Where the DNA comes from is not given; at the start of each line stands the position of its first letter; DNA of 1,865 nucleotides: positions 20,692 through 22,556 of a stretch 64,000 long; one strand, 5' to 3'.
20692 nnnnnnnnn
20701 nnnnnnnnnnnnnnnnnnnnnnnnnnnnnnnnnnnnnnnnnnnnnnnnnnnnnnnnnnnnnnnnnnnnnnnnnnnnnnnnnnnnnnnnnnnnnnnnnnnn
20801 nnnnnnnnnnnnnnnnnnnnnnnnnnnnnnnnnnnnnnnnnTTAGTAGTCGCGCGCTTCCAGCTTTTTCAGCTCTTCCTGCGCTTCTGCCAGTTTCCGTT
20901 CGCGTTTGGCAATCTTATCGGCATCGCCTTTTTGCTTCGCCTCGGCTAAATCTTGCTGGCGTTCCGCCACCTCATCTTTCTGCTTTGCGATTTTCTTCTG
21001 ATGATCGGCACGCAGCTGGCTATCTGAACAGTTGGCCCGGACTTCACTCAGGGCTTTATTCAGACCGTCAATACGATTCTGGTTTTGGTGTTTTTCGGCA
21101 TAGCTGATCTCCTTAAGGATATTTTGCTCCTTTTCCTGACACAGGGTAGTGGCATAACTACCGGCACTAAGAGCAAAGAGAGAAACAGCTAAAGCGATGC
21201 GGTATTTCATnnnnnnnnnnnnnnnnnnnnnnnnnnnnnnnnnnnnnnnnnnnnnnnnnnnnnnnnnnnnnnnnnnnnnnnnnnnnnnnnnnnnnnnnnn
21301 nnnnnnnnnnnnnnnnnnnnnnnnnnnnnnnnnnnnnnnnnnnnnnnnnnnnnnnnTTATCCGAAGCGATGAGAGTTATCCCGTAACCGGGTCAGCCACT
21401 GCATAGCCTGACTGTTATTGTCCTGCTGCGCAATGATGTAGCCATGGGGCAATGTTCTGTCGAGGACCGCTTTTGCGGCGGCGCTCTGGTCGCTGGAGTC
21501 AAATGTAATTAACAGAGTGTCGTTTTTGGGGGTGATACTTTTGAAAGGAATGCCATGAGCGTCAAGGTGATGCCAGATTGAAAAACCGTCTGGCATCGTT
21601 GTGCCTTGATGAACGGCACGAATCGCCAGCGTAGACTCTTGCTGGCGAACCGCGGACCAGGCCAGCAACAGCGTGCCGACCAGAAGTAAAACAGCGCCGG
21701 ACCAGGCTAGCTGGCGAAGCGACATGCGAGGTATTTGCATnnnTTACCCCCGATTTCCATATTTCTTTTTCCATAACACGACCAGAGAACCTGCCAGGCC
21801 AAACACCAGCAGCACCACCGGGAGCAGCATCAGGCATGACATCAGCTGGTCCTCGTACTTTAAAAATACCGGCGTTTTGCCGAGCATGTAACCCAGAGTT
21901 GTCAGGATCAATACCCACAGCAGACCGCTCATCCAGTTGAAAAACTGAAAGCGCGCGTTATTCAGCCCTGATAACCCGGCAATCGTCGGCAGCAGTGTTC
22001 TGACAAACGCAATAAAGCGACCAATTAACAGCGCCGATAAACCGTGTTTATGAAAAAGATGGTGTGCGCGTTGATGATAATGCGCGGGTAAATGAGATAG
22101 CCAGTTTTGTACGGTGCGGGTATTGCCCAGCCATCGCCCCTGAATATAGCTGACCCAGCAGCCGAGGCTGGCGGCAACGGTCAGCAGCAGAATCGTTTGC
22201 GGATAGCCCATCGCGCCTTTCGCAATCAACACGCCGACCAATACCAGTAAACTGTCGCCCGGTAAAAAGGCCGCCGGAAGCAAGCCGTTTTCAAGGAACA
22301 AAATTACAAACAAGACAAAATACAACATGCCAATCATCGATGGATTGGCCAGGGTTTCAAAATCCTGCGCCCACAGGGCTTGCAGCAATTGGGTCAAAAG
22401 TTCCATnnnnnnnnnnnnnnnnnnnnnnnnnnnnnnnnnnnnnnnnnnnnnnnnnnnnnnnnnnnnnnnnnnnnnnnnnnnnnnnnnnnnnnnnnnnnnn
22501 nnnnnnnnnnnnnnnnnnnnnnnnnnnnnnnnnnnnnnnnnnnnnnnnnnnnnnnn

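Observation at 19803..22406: Compact yqjA-mzrA-yqjC-yqjD-yqjE-yqjK cluster with overlapping reading frames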

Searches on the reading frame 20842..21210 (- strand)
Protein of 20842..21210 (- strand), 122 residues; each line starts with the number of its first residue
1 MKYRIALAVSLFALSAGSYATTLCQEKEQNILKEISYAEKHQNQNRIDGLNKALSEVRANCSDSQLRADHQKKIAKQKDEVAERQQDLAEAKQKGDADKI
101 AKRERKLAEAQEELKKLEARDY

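Call 15: search_protein_families(proteins=[window:20842-21210:-], library=ncbifam, max_evalue=0.01)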
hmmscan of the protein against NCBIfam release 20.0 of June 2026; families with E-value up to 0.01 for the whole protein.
window:20842-21210:- (122 aa): 2 families
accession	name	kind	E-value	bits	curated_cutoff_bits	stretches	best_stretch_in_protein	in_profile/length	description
TIGR04527.1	mycoplas_twoTM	subfamily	0.0035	17.1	125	1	12-118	22-127/248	MG_279/MG_280 family protein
NF041353.1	XopO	subfamily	0.0047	17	300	1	63-119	148-204/218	XopO/AvrRps4 family type III secretion system effector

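Call 16: search_protein_families(proteins=[window:20842-21210:-], library=phrogs, max_evalue=0.1)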
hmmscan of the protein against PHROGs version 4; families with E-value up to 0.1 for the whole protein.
window:20842-21210:- (122 aa): 4 families
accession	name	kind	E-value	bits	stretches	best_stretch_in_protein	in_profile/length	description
phrog_12706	-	tail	0.0061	15.7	1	20-113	570-657/1244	tail length tape measure protein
phrog_5183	-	unknown function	0.033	13.8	1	24-109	272-354/612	-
phrog_34605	-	tail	0.039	14.7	1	47-115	91-160/254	minor tail protein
phrog_19409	-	unknown function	0.089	14.3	0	3-63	17-71/118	-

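Call 27: profile_search(protein=window:20842-21210:-)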
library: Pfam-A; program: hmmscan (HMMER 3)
A. the first sequence (122 residues): domains with independent E <= 10: 10; with E <= 0.001: 1
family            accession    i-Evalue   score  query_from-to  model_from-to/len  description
DUF1090           PF06476.17    1.8e-34   118.5      10-116         4-110/110  Protein of unknown function (DUF1090)
DcaP              PF19577.5        0.14    11.6      15-72          9-68/410  DcaP outer membrane protein
DUF7553           PF24430.1        0.35    11.8      73-115        23-65/85  Family of unknown function (DUF7553)
ABC_tran_CTD      PF16326.10       0.66    10.7      72-120        15-63/69  ABC transporter C-terminal domain
ABC_tran_CTD      PF16326.10        1.9     9.2      43-91         13-60/69  ABC transporter C-terminal domain
Ig-CFAP74_2       PF24770.2           2     9.3      22-113        42-127/185  CFAP74 second Ig-like domain
FapA              PF03961.19        2.3     8.2      20-117       132-229/272  Flagellar Assembly Protein A beta solenoid domain
DUF4407           PF14362.11        2.8     7.6      38-119       145-230/297  Domain of unknown function (DUF4407)
PCRF              PF03462.23        6.2     7.0      26-117         3-90/194  PCRF domain
PFF1_TM           PF22251.1         8.8     6.2       6-96        110-202/300  Vacuolar membrane protease, transmembrane domain

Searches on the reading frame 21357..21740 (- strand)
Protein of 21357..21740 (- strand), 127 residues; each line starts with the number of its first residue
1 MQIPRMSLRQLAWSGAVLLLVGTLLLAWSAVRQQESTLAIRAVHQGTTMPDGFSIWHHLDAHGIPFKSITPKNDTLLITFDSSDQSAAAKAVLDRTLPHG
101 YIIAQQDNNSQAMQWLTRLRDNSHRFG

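Call 15: search_protein_families(proteins=[window:21357-21740:-], library=ncbifam, max_evalue=0.01)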
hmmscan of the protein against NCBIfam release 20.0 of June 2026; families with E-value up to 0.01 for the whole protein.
window:21357-21740:- (127 aa): 2 families
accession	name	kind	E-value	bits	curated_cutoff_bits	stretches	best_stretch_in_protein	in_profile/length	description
NF007915.0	PRK10629.1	equivalog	9.4e-61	203.1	89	1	1-127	1-127/127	EnvZ/OmpR regulon moderator MzrA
NF009545.0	PRK12933.1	equivalog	0.00019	20.1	728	1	12-119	15-121/604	protein translocase subunit SecD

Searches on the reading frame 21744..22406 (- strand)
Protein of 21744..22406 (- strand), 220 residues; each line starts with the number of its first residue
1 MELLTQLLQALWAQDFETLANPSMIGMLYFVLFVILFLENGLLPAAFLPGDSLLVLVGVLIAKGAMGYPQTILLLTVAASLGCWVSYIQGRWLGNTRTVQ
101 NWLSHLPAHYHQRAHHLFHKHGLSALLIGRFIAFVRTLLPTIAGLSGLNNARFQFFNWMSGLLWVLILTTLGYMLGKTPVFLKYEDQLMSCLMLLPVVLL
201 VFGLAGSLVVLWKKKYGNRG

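Call 15: search_protein_families(proteins=[window:21744-22406:-], library=ncbifam, max_evalue=0.01)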
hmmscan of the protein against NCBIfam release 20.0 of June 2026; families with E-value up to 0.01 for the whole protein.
window:21744-22406:- (220 aa): 3 families
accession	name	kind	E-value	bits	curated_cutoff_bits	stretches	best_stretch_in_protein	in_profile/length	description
NF008102.0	PRK10847.1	equivalog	2e-29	102.9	236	1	28-199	29-202/219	DedA family protein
NF052605.1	UndecprPTUptAStph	equivalog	4.8e-12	46.3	300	1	29-193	14-180/197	undecaprenyl phosphate transporter UptA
NF052604.1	UndecprPTUtpABac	equivalog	4.5e-09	36.6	250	1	47-182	28-164/198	undecaprenyl phosphate transporter UptA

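Call 68: profile_search(protein=window:21744-22406:-)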
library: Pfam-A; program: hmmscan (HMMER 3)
A. the first sequence (220 residues): domains with independent E <= 10: 1; with E <= 0.001: 1
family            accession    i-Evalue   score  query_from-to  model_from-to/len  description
VTT_dom           PF09335.16    7.1e-24    85.1      48-174         1-123/123  VTT domain
